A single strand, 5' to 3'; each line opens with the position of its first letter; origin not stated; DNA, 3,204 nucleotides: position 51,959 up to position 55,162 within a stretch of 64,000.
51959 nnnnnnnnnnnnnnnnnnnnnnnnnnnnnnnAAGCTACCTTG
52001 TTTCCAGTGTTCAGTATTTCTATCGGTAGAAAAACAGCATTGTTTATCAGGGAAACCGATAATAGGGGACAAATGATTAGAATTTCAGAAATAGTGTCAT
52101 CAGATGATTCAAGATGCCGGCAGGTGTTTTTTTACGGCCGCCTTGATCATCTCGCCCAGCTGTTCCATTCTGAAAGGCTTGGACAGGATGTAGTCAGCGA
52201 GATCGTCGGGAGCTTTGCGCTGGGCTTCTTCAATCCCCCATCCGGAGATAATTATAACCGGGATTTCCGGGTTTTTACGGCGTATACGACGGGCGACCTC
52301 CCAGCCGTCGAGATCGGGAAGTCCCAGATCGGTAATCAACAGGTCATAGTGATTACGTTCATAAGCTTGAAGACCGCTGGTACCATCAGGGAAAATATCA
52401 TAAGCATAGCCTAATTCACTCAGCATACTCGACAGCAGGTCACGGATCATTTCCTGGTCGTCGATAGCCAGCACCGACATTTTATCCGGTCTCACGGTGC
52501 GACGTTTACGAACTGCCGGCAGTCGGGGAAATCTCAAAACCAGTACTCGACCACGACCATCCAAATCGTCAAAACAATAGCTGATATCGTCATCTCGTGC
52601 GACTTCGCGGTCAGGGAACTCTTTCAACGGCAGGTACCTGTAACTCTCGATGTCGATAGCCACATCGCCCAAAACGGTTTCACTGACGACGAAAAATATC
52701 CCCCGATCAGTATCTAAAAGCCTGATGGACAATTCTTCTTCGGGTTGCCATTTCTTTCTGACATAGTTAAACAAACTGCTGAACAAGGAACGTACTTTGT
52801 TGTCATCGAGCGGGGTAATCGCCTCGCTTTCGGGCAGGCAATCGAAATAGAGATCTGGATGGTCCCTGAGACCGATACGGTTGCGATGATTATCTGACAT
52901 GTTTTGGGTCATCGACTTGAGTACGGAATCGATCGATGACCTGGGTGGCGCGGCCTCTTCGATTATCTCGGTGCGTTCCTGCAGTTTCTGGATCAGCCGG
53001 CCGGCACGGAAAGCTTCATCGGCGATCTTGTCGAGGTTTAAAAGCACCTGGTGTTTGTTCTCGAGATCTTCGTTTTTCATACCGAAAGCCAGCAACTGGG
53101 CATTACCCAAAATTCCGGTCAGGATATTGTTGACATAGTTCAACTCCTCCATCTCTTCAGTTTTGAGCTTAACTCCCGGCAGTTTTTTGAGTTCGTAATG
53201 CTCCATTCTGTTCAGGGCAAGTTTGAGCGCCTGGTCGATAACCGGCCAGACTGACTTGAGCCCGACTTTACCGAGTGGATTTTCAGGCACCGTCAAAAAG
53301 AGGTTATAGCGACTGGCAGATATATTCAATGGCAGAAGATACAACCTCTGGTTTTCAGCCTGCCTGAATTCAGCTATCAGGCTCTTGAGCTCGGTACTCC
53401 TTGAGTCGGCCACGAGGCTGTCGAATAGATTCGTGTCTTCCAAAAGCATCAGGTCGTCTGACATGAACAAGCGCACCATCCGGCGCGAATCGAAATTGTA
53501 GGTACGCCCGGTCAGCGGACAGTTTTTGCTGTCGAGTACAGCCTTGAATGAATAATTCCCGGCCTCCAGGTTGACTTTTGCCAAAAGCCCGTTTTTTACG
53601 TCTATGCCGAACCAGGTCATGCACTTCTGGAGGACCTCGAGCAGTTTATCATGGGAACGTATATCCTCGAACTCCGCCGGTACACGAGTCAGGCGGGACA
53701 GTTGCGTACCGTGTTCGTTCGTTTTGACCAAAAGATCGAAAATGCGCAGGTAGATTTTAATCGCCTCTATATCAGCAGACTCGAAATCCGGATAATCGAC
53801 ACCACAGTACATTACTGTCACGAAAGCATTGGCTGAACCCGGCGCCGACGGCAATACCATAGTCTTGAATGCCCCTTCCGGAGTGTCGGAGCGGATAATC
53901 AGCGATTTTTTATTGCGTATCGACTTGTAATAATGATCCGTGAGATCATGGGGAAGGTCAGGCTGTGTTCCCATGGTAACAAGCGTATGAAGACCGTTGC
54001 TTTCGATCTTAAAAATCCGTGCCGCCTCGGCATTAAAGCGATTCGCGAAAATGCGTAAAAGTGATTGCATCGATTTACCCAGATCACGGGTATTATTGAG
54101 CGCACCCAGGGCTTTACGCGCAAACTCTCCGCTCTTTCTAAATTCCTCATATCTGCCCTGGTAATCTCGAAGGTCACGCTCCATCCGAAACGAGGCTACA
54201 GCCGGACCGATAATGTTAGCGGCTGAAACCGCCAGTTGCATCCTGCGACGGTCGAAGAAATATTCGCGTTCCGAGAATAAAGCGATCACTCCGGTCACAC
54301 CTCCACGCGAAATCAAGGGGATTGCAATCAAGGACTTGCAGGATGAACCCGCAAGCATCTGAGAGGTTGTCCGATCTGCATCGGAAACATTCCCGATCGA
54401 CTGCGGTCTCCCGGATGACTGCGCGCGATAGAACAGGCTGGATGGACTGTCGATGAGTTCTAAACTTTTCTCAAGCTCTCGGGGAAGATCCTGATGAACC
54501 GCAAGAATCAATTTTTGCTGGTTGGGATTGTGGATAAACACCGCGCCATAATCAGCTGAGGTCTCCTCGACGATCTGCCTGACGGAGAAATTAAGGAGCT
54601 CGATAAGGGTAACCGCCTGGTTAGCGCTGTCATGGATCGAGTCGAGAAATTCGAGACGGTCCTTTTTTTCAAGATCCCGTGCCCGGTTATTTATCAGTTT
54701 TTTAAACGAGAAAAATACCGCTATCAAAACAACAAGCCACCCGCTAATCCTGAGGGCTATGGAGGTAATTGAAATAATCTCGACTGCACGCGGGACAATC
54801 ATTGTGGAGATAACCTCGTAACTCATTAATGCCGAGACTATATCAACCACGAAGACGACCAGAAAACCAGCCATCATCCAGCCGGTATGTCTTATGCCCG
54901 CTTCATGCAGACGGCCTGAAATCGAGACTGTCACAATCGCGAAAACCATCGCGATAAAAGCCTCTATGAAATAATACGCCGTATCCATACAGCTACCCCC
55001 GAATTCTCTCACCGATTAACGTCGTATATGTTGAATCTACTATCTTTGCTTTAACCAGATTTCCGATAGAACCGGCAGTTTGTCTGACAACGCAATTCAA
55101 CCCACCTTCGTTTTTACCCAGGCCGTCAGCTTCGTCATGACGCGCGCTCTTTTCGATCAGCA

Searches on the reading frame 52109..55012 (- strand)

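Call 24: search_protein_families(library=pfam, proteins=[window:52109-55012:-], max_evalue=0.01)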
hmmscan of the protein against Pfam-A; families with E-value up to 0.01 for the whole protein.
window:52109-55012:- (967 aa): 5 families
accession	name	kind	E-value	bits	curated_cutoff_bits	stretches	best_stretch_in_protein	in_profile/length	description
PF00072.30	Response_reg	-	3.4e-23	82.4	30.2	1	847-956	1-110/111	Response regulator receiver domain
PF13185.12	GAF_2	-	2.7e-11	44.2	28.6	1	135-272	3-135/136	GAF domain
PF13492.12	GAF_3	-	4.4e-11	43.7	27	1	138-272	4-127/129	GAF domain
PF01590.32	GAF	-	4.2e-09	37.5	22.4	1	136-270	2-131/133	GAF domain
PF00512.31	HisKA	-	0.0024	18.3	26.9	0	628-680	14-60/66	His Kinase A (phospho-acceptor) domain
